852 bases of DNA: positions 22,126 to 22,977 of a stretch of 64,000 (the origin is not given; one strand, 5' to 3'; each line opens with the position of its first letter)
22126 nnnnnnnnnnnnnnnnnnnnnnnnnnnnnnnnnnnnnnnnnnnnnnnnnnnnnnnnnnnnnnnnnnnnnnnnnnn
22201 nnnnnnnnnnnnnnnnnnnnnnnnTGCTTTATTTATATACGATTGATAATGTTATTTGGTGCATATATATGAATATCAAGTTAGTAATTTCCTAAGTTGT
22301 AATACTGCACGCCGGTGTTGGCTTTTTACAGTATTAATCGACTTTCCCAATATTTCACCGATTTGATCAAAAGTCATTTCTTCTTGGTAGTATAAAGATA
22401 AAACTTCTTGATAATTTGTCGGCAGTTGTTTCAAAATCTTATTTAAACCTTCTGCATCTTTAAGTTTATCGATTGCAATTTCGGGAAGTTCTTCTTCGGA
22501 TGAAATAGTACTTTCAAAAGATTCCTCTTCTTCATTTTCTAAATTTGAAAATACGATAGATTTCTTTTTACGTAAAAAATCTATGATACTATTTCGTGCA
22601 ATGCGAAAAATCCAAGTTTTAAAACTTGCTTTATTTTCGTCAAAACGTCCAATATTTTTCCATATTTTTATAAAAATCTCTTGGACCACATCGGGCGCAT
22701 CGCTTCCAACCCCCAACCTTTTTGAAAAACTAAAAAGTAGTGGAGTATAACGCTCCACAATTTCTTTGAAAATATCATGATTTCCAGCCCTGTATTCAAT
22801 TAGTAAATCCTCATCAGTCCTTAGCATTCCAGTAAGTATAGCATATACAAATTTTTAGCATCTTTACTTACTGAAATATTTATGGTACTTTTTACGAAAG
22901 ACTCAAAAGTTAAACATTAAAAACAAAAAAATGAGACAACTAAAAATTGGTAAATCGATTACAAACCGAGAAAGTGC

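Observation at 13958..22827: ECF-sigma-led 12-gene envelope operon containing a tripartite MacB-type exporter, a CPBP protease and paralogous Gly-rich small proteins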

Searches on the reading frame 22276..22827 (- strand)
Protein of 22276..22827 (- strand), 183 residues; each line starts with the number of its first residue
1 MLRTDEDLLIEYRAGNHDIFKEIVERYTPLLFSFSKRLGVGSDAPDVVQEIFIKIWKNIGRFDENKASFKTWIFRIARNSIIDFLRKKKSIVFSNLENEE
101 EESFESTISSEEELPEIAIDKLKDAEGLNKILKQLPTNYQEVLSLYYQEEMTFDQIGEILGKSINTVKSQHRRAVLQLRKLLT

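Call 3: search_protein_families(library=pfam, proteins=[window:22276-22827:-], max_evalue=0.01)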
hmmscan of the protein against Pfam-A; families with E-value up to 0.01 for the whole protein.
window:22276-22827:- (183 aa): 4 families
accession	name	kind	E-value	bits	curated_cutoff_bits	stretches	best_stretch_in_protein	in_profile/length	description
PF04542.20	Sigma70_r2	-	4.1e-21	75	24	1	23-89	1-69/71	Sigma-70 region 2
PF04545.22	Sigma70_r4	-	2.2e-13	49.9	24.1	1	132-180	2-50/50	Sigma-70, region 4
PF08281.18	Sigma70_r4_2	-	9.5e-13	48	25.7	1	129-178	5-54/54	Sigma-70, region 4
PF18469.7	PH_18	-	0.0021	18.5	26.6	1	71-133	6-66/140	Pleckstrin homology domain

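Call 39: search_protein_families(library=ncbifam, proteins=[window:22276-22827:-], max_evalue=0.01)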
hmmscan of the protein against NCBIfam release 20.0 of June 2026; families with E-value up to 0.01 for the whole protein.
window:22276-22827:- (183 aa): 110 families (the best 25 are shown)
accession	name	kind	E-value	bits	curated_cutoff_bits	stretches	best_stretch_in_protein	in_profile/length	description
TIGR02937.1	sigma70-ECF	superfamily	8.6e-40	136.1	42.9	1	20-182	3-165/165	sigma-70 family RNA polymerase sigma factor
NF009166.1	PRK12513.1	equivalog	6.2e-37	127.2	206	1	3-182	7-186/193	RNA polymerase sigma factor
NF007223.0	PRK09641.1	equivalog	9.8e-32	110.3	209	1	9-182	9-184/187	RNA polymerase sigma factor SigW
TIGR02985.1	Sig70_bacteroi1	subfamily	3.1e-29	102.3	126.4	1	19-182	2-162/162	RNA polymerase sigma-70 factor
NF004113.0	PRK05602.1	equivalog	4.3e-29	101.6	208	1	4-182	31-201/211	RNA polymerase sigma factor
TIGR02948.1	SigW_bacill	equivalog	1.1e-27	97.3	243.1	1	8-182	8-184/187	RNA polymerase sigma factor SigW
NF006930.0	PRK09415.1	subfamily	2.3e-26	92.7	198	1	18-182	16-175/179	RNA polymerase factor sigma C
TIGR02952.1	Sig70_famx2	equivalog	1e-25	90.6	206.45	1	14-182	7-170/170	ECF subfamily RNA polymerase sigma factor, BldN family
NF008888.0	PRK11922.1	equivalog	7e-24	84.7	204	1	4-182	16-196/231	RNA polymerase sigma factor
TIGR02950.1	SigM_subfam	subfamily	1.3e-23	83.6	147.95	1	21-182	3-158/159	RNA polymerase sigma factor, SigM family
NF009172.0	PRK12519.1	subfamily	2.8e-23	82.5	222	1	3-182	14-189/194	RNA polymerase sigma factor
NF010500.0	PRK13919.1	subfamily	5e-23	82.2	226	1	4-182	9-183/186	putative RNA polymerase sigma E protein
NF007215.0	PRK09637.1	equivalog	9.5e-23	81.1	212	1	23-182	6-154/181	RNA polymerase sigma factor SigZ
NF009168.0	PRK12515.1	subfamily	1.1e-22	80.5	236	1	3-182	7-179/189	RNA polymerase sigma factor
NF007222.0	PRK09640.1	equivalog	1.6e-22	80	194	1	19-180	27-180/188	RNA polymerase sigma factor SigX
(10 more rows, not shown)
